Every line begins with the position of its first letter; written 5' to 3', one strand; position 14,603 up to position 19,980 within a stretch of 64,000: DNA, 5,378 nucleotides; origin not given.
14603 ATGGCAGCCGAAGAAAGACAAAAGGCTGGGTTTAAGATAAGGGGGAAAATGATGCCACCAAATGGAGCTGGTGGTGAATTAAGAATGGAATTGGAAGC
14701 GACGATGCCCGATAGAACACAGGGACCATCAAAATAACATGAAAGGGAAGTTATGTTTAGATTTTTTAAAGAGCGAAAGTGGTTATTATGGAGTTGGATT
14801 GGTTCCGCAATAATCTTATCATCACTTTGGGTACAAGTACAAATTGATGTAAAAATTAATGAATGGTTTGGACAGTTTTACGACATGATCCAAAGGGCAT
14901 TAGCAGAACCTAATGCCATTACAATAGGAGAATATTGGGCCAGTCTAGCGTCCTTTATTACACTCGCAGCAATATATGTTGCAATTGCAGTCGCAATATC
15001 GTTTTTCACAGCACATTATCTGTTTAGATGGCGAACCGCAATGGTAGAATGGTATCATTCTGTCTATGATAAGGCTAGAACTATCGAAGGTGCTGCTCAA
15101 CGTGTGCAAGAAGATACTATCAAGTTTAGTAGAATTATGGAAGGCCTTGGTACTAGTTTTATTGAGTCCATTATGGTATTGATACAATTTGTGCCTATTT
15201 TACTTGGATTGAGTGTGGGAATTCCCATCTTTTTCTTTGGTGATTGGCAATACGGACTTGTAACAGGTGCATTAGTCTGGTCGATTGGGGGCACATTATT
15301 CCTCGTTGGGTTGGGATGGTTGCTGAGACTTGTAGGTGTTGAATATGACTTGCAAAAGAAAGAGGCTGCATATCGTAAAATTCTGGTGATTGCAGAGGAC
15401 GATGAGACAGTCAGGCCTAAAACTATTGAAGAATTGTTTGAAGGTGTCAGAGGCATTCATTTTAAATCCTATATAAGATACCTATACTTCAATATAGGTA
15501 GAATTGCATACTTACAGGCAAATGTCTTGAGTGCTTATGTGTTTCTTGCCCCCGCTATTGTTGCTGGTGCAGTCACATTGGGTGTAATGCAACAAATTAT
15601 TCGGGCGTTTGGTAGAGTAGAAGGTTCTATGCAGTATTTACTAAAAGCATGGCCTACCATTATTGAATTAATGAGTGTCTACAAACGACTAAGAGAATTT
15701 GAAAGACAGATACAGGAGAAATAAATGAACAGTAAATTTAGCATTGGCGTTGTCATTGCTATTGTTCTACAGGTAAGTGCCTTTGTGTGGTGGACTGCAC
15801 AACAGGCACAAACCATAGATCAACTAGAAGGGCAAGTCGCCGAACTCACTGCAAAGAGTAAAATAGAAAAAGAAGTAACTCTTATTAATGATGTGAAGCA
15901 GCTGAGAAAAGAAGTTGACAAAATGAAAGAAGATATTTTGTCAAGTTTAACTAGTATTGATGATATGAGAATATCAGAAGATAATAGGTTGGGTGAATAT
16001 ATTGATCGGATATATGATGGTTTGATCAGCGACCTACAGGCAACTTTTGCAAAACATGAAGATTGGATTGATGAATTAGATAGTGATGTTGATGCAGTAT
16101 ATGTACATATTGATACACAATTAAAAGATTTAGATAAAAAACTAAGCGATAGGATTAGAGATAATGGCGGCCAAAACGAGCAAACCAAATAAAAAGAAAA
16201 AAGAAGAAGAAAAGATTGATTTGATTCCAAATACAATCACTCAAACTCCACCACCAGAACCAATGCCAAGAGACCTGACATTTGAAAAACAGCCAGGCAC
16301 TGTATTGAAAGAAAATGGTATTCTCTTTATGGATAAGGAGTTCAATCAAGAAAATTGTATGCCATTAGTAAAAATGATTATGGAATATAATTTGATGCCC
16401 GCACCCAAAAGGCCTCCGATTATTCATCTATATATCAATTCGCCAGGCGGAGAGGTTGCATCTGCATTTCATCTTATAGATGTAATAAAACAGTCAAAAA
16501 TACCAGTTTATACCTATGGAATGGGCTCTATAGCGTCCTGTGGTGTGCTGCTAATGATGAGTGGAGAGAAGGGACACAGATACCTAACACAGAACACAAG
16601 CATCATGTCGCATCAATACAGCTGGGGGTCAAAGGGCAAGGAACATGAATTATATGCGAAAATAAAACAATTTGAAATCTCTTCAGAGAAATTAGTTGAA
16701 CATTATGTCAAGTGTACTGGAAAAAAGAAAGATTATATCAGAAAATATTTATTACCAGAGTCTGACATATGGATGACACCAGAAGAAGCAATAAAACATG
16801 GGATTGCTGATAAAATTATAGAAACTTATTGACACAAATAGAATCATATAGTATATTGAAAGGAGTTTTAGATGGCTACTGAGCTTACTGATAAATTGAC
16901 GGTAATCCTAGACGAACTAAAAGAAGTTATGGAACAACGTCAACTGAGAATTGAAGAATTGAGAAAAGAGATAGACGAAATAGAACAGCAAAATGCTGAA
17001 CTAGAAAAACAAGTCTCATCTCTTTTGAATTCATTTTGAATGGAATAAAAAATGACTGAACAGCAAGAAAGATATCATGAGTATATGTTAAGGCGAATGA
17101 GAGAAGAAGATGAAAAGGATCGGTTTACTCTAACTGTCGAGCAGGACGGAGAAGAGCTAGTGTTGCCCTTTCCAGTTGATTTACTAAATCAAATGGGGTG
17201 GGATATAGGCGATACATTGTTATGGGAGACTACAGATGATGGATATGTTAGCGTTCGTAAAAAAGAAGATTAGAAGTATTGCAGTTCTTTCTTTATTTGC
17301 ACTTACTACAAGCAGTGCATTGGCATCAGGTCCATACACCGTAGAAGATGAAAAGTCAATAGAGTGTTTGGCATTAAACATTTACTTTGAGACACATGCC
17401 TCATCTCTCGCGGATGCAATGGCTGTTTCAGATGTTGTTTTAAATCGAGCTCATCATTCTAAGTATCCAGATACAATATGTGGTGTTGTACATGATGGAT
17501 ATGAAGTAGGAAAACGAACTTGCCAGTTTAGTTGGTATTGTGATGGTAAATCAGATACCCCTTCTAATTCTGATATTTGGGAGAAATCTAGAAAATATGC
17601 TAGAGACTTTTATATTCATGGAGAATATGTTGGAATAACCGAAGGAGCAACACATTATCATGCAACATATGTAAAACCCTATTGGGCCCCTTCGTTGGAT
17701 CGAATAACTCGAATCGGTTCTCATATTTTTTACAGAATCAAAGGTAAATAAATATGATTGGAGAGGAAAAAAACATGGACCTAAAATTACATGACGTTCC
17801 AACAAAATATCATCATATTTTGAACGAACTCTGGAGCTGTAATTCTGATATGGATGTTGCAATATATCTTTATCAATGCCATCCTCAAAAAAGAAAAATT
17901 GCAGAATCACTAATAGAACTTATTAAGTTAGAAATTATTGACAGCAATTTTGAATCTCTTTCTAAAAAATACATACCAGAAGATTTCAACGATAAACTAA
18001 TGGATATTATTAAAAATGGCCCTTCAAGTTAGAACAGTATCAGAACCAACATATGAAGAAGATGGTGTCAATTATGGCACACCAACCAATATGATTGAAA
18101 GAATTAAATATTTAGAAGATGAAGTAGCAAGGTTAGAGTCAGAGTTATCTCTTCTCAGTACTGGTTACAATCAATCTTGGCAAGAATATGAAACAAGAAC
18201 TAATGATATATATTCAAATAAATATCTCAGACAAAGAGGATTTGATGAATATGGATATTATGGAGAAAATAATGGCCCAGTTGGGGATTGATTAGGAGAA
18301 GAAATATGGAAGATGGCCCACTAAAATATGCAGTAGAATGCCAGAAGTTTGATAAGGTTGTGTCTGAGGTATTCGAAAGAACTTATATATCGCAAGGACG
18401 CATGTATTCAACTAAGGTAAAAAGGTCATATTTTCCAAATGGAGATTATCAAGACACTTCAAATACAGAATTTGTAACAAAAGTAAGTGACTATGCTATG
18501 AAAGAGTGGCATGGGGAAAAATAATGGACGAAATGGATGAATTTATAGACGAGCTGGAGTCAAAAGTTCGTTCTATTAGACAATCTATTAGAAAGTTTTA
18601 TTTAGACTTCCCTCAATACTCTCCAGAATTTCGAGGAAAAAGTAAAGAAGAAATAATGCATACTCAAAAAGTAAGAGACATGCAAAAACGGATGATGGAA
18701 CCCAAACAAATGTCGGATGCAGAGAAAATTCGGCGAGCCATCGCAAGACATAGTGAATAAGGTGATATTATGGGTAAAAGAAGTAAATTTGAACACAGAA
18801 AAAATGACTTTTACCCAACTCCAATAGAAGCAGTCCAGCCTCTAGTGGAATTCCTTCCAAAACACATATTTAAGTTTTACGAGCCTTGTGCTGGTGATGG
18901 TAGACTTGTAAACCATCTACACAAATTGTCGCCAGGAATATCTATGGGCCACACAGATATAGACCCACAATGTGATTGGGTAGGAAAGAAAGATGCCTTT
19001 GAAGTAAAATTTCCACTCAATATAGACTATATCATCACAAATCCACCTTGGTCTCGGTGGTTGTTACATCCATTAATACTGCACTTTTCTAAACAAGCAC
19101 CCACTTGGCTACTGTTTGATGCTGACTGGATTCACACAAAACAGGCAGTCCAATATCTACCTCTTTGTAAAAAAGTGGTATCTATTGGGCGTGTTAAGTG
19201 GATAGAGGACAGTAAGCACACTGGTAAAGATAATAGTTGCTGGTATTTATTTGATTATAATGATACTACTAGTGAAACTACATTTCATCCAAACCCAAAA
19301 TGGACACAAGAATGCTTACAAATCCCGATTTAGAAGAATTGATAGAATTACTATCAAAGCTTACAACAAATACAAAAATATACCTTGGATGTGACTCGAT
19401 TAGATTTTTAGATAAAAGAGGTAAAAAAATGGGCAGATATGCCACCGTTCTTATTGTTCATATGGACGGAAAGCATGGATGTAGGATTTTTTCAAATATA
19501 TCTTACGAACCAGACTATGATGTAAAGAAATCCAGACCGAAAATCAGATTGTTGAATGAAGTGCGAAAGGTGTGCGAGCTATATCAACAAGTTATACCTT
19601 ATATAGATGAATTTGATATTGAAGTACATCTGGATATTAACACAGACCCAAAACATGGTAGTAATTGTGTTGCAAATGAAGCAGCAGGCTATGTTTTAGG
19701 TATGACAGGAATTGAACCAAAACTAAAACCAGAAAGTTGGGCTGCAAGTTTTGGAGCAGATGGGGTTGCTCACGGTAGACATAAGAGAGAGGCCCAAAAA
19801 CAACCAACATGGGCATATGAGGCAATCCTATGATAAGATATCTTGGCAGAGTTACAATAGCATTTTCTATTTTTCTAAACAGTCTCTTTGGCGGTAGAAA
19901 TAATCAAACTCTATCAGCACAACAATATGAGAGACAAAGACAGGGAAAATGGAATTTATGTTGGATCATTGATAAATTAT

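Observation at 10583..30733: Early promoters carry CcrM-type GANTC sites at fixed positions: a candidate methylation/GcrA-gated phage transcription programme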

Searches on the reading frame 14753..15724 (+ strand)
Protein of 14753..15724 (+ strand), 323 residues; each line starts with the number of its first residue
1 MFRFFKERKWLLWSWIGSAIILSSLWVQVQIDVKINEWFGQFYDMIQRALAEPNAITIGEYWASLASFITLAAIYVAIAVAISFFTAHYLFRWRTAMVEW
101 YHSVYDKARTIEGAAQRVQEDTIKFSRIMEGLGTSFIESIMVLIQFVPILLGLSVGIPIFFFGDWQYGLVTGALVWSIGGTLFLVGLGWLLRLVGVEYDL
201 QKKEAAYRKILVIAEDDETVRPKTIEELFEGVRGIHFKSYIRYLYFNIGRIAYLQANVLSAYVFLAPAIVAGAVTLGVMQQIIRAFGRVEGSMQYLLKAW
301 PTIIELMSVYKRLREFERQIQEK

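Call 57: search_protein_families(library=pfam, proteins=[window:14753-15724:+])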
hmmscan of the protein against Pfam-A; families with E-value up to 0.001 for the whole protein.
window:14753-15724:+ (323 aa): 2 families
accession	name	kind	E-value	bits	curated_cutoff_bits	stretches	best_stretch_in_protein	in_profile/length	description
PF05992.17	SbmA_BacA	-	1.4e-139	465.4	24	1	8-321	2-315/315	SbmA/BacA-like family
PF06472.20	ABC_membrane_2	-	1.2e-08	35.1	24.4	1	19-171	18-162/269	ABC transporter transmembrane region 2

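Call 58: find_related_loci(query=window:14753-15724:+, collection=genome_contigs, flank=500)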
Query window:14753-15724:+ (323 aa) in genome_contigs; peptide patterns used: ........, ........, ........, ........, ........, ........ (x = any residue, [..] = any of these).
600 stretches matched a pattern (row limit reached: there are more); 493 encode a relative of the query (tblastn E <= 1e-3); the best 80 are kept; 80 distinct loci.
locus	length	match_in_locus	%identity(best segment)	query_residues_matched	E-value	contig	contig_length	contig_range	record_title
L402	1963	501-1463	90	1-321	0e+0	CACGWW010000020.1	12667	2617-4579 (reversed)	uncultured Alphaproteobacteria bacterium isolate AG-426-E23 genome assembly, contig: AG-426-E23_NODE_20, whole genome sh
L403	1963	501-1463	89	1-321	0e+0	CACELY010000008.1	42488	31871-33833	uncultured Alphaproteobacteria bacterium isolate AG-905-N21 genome assembly, contig: AG-905-N21_NODE_8, whole genome sho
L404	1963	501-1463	89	1-321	0e+0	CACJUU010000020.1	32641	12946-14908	MAG: uncultured Alphaproteobacteria bacterium isolate AG-916-C10 genome assembly, contig: AG-916-C10_NODE_20, whole geno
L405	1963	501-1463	89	1-321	0e+0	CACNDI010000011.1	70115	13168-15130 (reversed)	MAG: uncultured Alphaproteobacteria bacterium isolate AG-892-M03 genome assembly, contig: AG-892-M03_NODE_11, whole geno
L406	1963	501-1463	89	1-321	0e+0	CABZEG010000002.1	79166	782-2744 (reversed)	MAG: uncultured Alphaproteobacteria bacterium isolate AG-895-K23 genome assembly, contig: AG-895-K23_NODE_2, whole genom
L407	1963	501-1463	88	1-321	0e+0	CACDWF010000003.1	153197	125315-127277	uncultured Alphaproteobacteria bacterium isolate AG-904-M20 genome assembly, contig: AG-904-M20_NODE_3, whole genome sho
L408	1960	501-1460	88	1-320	0e+0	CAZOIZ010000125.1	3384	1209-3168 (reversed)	MAG TPA_asm: uncultured Rhodobacterales bacterium isolate binchicken_co76_478 genome assembly, contig: NODE_38352_length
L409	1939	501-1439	91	9-321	0e+0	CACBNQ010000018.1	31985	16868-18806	uncultured Alphaproteobacteria bacterium isolate AG-359-E17 genome assembly, contig: AG-359-E17_NODE_18, whole genome sh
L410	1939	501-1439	89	9-321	0e+0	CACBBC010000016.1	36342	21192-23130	uncultured Alphaproteobacteria bacterium isolate AG-899-C03 genome assembly, contig: AG-899-C03_NODE_16, whole genome sh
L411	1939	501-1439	89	9-321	0e+0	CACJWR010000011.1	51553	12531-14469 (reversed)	MAG: uncultured Alphaproteobacteria bacterium isolate AG-916-E11 genome assembly, contig: AG-916-E11_NODE_11, whole geno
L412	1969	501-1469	88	1-323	0e+0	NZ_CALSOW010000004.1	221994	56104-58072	MAG: uncultured Candidatus Pelagibacter sp. isolate AI_MB285 contig_12104_AI_MB285, whole genome shotgun sequence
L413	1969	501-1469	87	1-323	0e+0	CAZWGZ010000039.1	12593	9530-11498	MAG TPA_asm: uncultured Rhodobacterales bacterium isolate binchicken_co316_151 genome assembly, contig: NODE_3973_length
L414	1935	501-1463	86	1-321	0e+0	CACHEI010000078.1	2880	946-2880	uncultured SAR116 cluster alpha proteobacterium isolate AG-911-J17 genome assembly, contig: AG-911-J17_NODE_78, whole ge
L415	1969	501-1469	86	1-323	0e+0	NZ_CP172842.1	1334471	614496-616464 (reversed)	Candidatus Pelagibacter bacterium nBUS_30 chromosome, complete genome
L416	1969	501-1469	86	1-323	0e+0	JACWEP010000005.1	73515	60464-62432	Pelagibacterales bacterium SAG-MED48 SAR11-SAG-MED48-C5, whole genome shotgun sequence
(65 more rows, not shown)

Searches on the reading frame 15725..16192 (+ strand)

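Call 57: search_protein_families(library=pfam, proteins=[window:15725-16192:+])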
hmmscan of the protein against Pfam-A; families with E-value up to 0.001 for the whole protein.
window:15725-16192:+ (155 aa): 2 families
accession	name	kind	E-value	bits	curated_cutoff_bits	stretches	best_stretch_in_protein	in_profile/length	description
PF04513.17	Baculo_PEP_C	-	0.00019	21.9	38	0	24-79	33-91/140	Baculovirus polyhedron envelope protein, PEP, C terminus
PF03255.19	ACCA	-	0.0005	19.8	23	1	28-97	5-76/310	Acetyl co-enzyme A carboxylase carboxyltransferase-like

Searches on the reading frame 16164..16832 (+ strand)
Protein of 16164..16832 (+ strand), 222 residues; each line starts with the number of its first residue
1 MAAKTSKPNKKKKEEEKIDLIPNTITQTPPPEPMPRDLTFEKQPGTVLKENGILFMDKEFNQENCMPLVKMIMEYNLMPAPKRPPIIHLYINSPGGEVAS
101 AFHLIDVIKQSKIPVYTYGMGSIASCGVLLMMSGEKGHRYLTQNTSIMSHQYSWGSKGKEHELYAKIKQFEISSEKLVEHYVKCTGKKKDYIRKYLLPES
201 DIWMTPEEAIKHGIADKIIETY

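Call 57: search_protein_families(library=pfam, proteins=[window:16164-16832:+])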
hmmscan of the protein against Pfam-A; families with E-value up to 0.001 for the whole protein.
window:16164-16832:+ (222 aa): 2 families
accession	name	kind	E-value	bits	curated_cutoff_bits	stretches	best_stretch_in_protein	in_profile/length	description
PF00574.28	CLP_protease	-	4.5e-34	118.3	20.2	1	48-221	13-181/182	Clp protease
PF25145.1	NfeD1b_N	-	0.00063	19.8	40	1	86-146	33-91/189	NfeD1b, N-terminal domain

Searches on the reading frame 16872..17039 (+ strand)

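Call 85: search_protein_families(library=pfam, max_evalue=0.01, proteins=[window:16872-17039:+])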
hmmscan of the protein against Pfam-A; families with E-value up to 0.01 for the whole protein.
window:16872-17039:+ (55 aa): 15 families
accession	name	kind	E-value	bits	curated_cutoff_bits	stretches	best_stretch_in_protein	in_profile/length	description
PF00261.25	Tropomyosin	-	0.0017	18.3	38.6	1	12-52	7-47/242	Tropomyosin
PF07464.16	ApoLp-III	-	0.0019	18.8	36.3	1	3-55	43-92/146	Apolipophorin-III precursor (apoLp-III)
PF09763.15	Sec3_CC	-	0.0022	18.3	27.1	1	6-48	37-79/133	Exocyst complex component Sec3, coiled-coil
PF04859.17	DUF641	-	0.0029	18.4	27.6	1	7-46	87-126/127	Plant protein of unknown function (DUF641)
PF08336.16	P4Ha_N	-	0.0033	17.7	25.3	1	11-55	14-62/135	Prolyl 4-Hydroxylase alpha-subunit, N-terminal region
PF21037.2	CCDC138_cc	-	0.0042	17.5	27.1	0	28-51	18-41/59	Coiled-coil-domain-containing protein 138, coiled-coil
PF03980.19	Nnf1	-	0.0049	17.6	23.7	1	18-50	75-107/110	Nnf1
PF04977.20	DivIC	-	0.0051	17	28.9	1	18-51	17-50/80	Septum formation initiator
PF10046.14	BLOC1_2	-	0.0061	17.3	33.4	1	4-51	38-84/96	Biogenesis of lysosome-related organelles complex-1 subunit 2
PF01920.25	Prefoldin_2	-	0.0065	16.9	27.6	1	8-53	59-104/106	Prefoldin subunit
PF12443.13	AKNA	-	0.0076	17.3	28.1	1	8-41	50-90/99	AT-hook-containing transcription factor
PF05377.16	FlaC_arch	-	0.0084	16.9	27.8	0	13-52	2-41/55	Flagella accessory protein C (FlaC)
PF22470.1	Histone_HNS_N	-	0.0092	16.3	24.5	1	4-47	28-71/79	H-NS histone-like proteins, N-terminal domain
PF18504.6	Csm1_N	-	0.0095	16.7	26.3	1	16-49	32-65/70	Csm1 N-terminal domain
PF02646.22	RmuC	-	0.0098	15.5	26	1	2-53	7-58/291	RmuC family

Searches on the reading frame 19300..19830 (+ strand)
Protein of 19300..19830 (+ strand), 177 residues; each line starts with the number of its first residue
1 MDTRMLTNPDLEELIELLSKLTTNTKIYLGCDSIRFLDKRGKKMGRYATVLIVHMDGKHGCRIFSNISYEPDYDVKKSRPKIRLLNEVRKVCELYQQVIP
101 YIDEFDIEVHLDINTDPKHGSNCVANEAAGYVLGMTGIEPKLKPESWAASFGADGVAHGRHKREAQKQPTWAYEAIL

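Call 10: find_encoding_contigs(protein=window:19300-19830:+, flank=10000, max_places=3)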
Protein window:19300-19830:+ (177 aa): no gene with exactly this product is on record in the collection.
